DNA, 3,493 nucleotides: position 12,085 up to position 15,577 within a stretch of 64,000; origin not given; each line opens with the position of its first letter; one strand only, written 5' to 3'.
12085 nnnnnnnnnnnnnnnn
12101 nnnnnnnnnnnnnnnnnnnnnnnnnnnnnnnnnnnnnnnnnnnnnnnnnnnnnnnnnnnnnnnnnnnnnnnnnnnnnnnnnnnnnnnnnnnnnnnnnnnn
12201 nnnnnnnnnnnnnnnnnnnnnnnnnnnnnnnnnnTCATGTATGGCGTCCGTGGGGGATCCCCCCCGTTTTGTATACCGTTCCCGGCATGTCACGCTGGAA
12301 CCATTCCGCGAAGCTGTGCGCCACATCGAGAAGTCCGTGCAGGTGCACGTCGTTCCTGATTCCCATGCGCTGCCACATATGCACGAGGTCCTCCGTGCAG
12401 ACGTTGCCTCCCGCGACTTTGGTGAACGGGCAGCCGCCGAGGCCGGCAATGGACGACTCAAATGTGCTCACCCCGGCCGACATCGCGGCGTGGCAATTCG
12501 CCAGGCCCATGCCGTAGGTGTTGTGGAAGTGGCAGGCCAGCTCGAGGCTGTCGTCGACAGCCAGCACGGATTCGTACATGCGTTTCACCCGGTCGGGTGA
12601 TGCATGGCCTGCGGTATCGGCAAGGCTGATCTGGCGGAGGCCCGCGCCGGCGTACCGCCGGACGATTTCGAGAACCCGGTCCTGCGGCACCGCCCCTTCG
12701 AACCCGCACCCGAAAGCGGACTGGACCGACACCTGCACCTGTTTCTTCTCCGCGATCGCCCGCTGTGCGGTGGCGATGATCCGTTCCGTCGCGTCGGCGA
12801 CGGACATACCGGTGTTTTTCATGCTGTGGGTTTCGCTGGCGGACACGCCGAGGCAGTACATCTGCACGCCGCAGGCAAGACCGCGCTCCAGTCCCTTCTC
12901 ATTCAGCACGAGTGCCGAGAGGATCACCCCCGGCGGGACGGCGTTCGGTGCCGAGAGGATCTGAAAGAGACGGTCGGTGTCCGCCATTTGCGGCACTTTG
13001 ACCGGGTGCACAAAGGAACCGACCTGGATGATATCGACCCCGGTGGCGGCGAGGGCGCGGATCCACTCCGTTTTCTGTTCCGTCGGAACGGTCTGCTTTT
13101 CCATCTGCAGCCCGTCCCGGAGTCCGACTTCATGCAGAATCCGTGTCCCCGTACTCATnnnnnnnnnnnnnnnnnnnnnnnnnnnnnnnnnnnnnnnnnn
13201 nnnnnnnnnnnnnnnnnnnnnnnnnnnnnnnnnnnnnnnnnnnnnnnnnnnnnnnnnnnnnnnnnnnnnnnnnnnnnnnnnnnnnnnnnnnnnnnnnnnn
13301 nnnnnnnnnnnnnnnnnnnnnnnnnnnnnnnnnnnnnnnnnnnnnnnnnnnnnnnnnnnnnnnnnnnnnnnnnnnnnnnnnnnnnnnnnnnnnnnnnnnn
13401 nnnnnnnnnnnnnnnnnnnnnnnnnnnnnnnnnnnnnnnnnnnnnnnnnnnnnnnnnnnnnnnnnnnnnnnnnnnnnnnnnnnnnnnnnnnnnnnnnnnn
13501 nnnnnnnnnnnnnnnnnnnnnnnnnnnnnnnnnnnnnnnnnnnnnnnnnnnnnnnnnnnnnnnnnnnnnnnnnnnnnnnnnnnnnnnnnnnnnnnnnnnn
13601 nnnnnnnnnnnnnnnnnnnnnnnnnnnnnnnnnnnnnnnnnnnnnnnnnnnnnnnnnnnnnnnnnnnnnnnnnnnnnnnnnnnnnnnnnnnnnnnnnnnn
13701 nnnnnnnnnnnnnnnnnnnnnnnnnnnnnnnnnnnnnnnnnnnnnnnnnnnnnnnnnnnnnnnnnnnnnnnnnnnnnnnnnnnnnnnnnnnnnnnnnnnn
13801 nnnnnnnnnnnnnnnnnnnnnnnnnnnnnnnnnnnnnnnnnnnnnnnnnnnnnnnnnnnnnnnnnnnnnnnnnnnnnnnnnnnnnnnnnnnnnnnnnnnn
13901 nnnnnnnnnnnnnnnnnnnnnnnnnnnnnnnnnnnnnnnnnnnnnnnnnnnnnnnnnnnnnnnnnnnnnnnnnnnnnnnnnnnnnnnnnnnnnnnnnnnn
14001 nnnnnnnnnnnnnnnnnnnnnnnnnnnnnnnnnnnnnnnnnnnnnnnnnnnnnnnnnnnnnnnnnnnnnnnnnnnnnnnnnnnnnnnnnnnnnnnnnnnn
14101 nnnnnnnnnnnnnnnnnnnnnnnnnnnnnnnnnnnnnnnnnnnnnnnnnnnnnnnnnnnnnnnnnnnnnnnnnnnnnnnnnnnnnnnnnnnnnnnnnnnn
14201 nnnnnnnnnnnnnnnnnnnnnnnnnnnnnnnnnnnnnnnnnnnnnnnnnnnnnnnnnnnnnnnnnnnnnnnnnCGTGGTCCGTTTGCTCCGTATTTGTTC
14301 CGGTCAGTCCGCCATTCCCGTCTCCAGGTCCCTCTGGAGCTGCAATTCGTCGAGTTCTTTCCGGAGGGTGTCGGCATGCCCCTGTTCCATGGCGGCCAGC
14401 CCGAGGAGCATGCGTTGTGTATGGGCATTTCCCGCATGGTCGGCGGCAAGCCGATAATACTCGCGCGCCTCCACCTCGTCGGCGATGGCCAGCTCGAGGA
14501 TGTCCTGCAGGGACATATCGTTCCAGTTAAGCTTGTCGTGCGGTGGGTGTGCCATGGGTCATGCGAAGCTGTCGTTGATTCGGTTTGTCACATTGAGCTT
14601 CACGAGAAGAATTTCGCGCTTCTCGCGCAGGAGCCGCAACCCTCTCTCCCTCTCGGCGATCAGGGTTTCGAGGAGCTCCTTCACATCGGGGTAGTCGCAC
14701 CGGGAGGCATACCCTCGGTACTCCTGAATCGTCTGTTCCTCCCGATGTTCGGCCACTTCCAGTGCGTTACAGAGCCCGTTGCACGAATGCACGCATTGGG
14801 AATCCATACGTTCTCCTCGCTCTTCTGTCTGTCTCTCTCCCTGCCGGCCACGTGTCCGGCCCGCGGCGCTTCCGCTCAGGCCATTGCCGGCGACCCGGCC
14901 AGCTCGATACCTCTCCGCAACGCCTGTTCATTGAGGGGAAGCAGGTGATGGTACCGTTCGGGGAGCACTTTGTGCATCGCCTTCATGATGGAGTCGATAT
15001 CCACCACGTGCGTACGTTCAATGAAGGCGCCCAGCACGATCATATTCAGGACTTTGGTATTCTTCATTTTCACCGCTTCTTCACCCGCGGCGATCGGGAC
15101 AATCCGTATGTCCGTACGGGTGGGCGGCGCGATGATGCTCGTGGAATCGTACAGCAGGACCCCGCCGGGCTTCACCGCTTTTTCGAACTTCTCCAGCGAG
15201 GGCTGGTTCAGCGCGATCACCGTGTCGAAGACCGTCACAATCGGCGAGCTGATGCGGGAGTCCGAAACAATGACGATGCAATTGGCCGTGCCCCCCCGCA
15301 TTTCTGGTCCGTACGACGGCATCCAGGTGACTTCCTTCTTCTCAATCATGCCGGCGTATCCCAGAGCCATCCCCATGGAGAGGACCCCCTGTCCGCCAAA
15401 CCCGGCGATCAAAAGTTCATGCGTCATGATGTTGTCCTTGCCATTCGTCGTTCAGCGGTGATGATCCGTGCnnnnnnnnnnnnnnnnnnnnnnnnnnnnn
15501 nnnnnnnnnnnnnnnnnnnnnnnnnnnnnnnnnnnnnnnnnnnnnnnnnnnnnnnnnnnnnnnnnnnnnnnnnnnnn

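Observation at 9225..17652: Unassigned carbon-skeleton module: 4-subunit 2-oxoacid:ferredoxin oxidoreductase, IDH-like dehydrogenase, HMG-CoA-lyase-family enzyme, family III CoA-transferase and LeuCD-type dehydratase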

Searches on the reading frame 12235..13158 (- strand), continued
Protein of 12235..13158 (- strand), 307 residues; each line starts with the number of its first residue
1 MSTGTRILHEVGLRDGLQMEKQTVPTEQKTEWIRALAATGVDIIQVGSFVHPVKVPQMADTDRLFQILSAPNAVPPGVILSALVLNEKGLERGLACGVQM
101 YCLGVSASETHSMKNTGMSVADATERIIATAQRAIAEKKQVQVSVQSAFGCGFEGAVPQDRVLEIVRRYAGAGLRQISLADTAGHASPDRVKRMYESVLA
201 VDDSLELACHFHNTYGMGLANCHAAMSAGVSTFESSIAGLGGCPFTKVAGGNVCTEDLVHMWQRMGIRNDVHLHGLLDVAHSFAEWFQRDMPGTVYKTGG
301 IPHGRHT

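Call 59: list_cluster_members(proteins=[P0121, P0122, P0130, P0131, P0133, P0134, P0135, P0136, P0137, P0138])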
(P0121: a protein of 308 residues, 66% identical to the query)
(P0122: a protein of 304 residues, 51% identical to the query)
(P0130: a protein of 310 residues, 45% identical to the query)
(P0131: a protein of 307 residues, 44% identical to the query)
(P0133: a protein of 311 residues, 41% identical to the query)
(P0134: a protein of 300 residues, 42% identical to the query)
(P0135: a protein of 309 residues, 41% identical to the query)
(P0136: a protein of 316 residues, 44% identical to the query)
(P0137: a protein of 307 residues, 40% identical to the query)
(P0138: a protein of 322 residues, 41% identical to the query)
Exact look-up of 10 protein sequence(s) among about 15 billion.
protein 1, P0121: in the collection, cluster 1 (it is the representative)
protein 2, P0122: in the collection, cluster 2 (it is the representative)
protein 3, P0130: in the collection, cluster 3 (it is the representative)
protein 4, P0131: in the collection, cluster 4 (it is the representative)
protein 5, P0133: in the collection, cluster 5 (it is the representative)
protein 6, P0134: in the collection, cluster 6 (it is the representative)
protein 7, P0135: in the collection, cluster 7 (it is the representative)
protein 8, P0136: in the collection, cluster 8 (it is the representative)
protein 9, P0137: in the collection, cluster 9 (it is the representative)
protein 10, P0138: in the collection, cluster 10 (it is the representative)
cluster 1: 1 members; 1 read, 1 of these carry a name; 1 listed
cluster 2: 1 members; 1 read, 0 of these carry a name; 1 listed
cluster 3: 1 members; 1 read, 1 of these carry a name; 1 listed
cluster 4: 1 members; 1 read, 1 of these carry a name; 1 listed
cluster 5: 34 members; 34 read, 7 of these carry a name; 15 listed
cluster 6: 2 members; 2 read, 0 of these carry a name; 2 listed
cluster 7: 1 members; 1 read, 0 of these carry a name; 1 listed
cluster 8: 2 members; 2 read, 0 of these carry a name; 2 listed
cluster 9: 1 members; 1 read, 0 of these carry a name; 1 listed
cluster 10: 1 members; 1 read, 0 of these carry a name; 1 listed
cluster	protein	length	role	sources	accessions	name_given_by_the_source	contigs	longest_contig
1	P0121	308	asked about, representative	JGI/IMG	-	hydroxymethylglutaryl-CoA lyase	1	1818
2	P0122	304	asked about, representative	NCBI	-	-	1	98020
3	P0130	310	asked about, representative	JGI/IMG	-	hydroxymethylglutaryl-CoA lyase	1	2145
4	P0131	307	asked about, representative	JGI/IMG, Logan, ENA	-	hydroxymethylglutaryl-CoA lyase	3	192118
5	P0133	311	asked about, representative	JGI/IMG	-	-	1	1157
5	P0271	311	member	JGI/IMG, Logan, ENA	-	hydroxymethylglutaryl-CoA lyase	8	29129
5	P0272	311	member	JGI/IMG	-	hydroxymethylglutaryl-CoA lyase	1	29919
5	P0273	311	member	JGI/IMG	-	hydroxymethylglutaryl-CoA lyase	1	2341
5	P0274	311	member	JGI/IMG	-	hydroxymethylglutaryl-CoA lyase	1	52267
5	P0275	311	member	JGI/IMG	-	hydroxymethylglutaryl-CoA lyase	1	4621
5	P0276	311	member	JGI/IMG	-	hydroxymethylglutaryl-CoA lyase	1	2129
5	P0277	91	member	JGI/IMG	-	hydroxymethylglutaryl-CoA lyase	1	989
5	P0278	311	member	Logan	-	-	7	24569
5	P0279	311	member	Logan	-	-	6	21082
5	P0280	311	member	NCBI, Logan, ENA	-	-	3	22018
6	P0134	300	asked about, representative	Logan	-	-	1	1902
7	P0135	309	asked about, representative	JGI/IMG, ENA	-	-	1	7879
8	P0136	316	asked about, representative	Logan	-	-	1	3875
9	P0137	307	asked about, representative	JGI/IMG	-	-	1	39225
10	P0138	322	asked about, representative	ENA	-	-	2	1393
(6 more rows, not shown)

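Call 60: find_encoding_contigs(protein=P0122, flank=10000, max_places=2)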
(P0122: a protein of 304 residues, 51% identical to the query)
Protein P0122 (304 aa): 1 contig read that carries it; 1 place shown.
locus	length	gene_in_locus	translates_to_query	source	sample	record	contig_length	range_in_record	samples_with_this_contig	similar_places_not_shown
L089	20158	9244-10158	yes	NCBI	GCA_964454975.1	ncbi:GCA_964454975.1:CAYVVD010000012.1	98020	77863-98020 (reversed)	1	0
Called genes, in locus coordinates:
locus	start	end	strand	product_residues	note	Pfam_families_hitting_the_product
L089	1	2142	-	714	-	?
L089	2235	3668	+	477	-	PF00512:HisKA, PF02518:HATPase_c, PF13589:HATPase_c_3 (weak)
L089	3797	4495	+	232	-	-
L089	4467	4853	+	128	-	-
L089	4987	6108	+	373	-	PF00180:Iso_dh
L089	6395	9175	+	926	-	PF15902:Sortilin-Vps10 (faint), PF02012:BNR (faint), PF13810:DUF4185 (faint), PF18962:Por_Secre_tail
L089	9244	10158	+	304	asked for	PF00682:HMGL-like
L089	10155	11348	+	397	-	PF02515:CoA_transf_3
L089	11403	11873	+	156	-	PF00072:Response_reg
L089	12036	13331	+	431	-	PF00330:Aconitase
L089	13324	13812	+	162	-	PF00694:Aconitase_C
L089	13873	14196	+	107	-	-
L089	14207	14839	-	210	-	-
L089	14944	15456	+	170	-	PF00210:Ferritin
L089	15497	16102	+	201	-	-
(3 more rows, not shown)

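Call 61: find_encoding_contigs(protein=P0131, flank=8000, max_places=3)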
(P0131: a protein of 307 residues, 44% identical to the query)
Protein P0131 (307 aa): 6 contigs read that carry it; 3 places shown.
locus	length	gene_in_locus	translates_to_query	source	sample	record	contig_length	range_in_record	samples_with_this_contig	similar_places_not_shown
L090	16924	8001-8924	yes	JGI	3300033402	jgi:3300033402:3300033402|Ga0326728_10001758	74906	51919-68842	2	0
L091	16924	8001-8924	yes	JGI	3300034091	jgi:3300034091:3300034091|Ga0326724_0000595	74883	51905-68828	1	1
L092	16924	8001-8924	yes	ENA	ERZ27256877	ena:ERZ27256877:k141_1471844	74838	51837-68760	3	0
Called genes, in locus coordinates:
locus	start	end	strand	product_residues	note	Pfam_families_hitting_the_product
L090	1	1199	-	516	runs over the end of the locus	PF13336:AcetylCoA_hyd_C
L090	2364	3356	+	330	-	PF01144:CoA_trans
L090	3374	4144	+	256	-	PF01144:CoA_trans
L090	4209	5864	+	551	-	PF01039:Carboxyl_trans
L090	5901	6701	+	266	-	PF00378:ECH_1, PF16113:ECH_2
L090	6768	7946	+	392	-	PF00682:HMGL-like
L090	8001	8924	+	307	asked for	PF00682:HMGL-like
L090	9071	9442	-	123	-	PF07876:Dabb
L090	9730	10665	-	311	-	PF08447:PAS_3, PF00990:GGDEF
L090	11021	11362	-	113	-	-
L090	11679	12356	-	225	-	PF10056:DUF2293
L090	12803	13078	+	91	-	-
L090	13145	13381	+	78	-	PF09527:ATPase_gene1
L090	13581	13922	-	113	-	-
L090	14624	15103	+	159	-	-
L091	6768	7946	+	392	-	PF00682:HMGL-like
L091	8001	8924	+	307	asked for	PF00682:HMGL-like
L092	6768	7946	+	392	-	PF00682:HMGL-like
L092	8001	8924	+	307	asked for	PF00682:HMGL-like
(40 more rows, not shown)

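Call 62: find_encoding_contigs(protein=P0274, flank=8000, max_places=2)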
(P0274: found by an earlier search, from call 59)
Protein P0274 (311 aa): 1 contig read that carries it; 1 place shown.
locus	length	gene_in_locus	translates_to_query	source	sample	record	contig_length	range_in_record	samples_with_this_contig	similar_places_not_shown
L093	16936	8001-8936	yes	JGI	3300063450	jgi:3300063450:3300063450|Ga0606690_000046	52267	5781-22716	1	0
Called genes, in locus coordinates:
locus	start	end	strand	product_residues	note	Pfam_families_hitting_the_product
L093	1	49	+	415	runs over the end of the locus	PF25919:BSH_CusB (faint), PF25973:BSH_CzcB (faint), PF25994:HH_AprE, PF26002:Beta-barrel_AprE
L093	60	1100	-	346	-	PF01408:GFO_IDH_MocA, PF22725:GFO_IDH_MocA_C3, PF02894:GFO_IDH_MocA_C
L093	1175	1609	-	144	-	PF01220:DHquinase_II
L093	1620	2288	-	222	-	PF00392:GntR, PF07729:FCD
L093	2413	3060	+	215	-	PF00392:GntR, PF07729:FCD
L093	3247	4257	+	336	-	PF03480:DctP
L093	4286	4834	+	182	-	PF04290:DctQ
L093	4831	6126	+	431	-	PF06808:DctM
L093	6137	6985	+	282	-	PF08501:Shikimate_dh_N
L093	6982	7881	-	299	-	PF00126:HTH_1, PF03466:LysR_substrate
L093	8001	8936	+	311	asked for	PF00682:HMGL-like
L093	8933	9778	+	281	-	PF01261:AP_endonuc_2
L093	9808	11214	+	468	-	PF00171:Aldedh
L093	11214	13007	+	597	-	PF02776:TPP_enzyme_N, PF00205:TPP_enzyme_M, PF02775:TPP_enzyme_C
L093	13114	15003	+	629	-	PF01261:AP_endonuc_2, PF14696:Glyoxalase_5, PF00903:Glyoxalase (faint)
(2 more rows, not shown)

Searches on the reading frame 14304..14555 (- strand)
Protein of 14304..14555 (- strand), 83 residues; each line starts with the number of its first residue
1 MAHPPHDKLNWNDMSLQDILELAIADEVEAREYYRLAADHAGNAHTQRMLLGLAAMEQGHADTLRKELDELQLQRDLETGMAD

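Call 4: search_protein_families(library=ncbifam, proteins=[window:14304-14555:-], max_evalue=0.00001)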
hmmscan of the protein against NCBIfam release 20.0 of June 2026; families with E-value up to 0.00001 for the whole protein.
window:14304-14555:- (83 aa): 1 family
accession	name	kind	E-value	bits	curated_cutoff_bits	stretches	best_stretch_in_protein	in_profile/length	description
NF045676.1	FeExpMbfA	equivalog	6.8e-06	25.7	450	1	12-75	92-154/318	iron exporter MbfA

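Call 5: search_protein_families(library=pfam, proteins=[window:14304-14555:-], max_evalue=0.001)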
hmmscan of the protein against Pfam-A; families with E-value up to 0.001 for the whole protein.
window:14304-14555:- (83 aa): 2 families
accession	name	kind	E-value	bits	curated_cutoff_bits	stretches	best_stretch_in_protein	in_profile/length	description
PF02915.23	Rubrerythrin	-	1.5e-09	38.8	22.8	1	18-78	1-63/137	Rubrerythrin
PF00210.30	Ferritin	-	0.00015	22.1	24.5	1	12-72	78-140/142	Ferritin-like domain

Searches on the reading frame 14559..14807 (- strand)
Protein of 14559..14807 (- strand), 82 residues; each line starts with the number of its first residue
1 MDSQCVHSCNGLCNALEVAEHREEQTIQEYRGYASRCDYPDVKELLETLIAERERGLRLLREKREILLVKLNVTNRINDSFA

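Call 4: search_protein_families(library=ncbifam, proteins=[window:14559-14807:-], max_evalue=0.00001)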
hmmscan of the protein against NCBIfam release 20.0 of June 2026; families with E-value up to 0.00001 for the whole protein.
window:14559-14807:- (82 aa): 0 families

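Call 5: search_protein_families(library=pfam, proteins=[window:14559-14807:-], max_evalue=0.001)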
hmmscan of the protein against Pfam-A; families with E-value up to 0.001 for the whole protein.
window:14559-14807:- (82 aa): 0 families

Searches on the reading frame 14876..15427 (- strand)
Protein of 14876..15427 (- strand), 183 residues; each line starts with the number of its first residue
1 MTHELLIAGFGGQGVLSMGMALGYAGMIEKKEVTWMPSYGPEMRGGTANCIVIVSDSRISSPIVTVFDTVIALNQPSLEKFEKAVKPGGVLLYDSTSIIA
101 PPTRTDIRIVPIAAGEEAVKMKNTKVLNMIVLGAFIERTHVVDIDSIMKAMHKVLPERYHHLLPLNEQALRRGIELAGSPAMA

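Call 4: search_protein_families(library=ncbifam, proteins=[window:14876-15427:-], max_evalue=0.00001)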
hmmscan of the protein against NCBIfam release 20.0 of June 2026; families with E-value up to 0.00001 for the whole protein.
window:14876-15427:- (183 aa): 14 families
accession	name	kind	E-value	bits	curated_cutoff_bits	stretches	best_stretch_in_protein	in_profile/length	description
NF006323.0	PRK08537.1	equivalog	3.4e-30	104.7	235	1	1-176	1-177/181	2-oxoacid:ferredoxin oxidoreductase subunit gamma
NF006211.0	PRK08338.1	equivalog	6.5e-20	71.3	239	1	6-176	4-167/170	2-oxoacid:ferredoxin oxidoreductase subunit gamma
TIGR02175.1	PorC_KorC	subfamily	1e-19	70.9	81.1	1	4-175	3-173/177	2-oxoacid:acceptor oxidoreductase, gamma subunit, pyruvate/2-ketoisovalerate family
TIGR03710.1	OAFO_sf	subfamily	8.8e-17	60.9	482.75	1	5-177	4-173/561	2-oxoacid:acceptor oxidoreductase subunit alpha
NF040683.1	PorC_Meth_Thtga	equivalog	4.4e-13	49.3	270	1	4-174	3-170/177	pyruvate synthase subunit PorC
NF005324.0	PRK06853.1-4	equivalog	7.9e-13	48.7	222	1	1-178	1-190/196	indolepyruvate oxidoreductase subunit beta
NF006275.0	PRK08441.1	equivalog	2.3e-12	46.9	216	1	1-176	1-177/185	2-oxoglutarate-acceptor oxidoreductase subunit OorC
NF006321.0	PRK08534.1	equivalog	5.1e-12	45.8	225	1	4-158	3-161/181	pyruvate ferredoxin oxidoreductase subunit gamma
NF005325.0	PRK06853.1-5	equivalog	6.8e-12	45.5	230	1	2-176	3-190/192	indolepyruvate oxidoreductase subunit beta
NF045762.1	PhenlGlyoxDHPadE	equivalog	3.1e-11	43.5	300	1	3-174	2-176/187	NADH-dependent phenylglyoxylate dehydrogenase subunit gamma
NF004916.0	PRK06274.1-2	equivalog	1.1e-10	41.9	227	1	1-176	1-175/178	indolepyruvate oxidoreductase subunit beta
NF005322.0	PRK06853.1-2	equivalog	4.5e-10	39.6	237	0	108-177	128-193/197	indolepyruvate oxidoreductase subunit beta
NF005323.0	PRK06853.1-3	equivalog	5.2e-10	39.6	238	0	2-97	6-101/197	indolepyruvate oxidoreductase subunit beta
TIGR03334.1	IOR_beta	equivalog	7.3e-07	29.3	205.8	0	4-98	2-96/189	indolepyruvate ferredoxin oxidoreductase subunit beta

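Call 5: search_protein_families(library=pfam, proteins=[window:14876-15427:-], max_evalue=0.001)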
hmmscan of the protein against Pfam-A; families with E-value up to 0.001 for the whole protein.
window:14876-15427:- (183 aa): 1 family
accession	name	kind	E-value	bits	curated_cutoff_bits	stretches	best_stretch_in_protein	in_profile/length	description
PF01558.24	POR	-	3.5e-35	122.1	27.4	1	11-175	1-173/173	Pyruvate ferredoxin/flavodoxin oxidoreductase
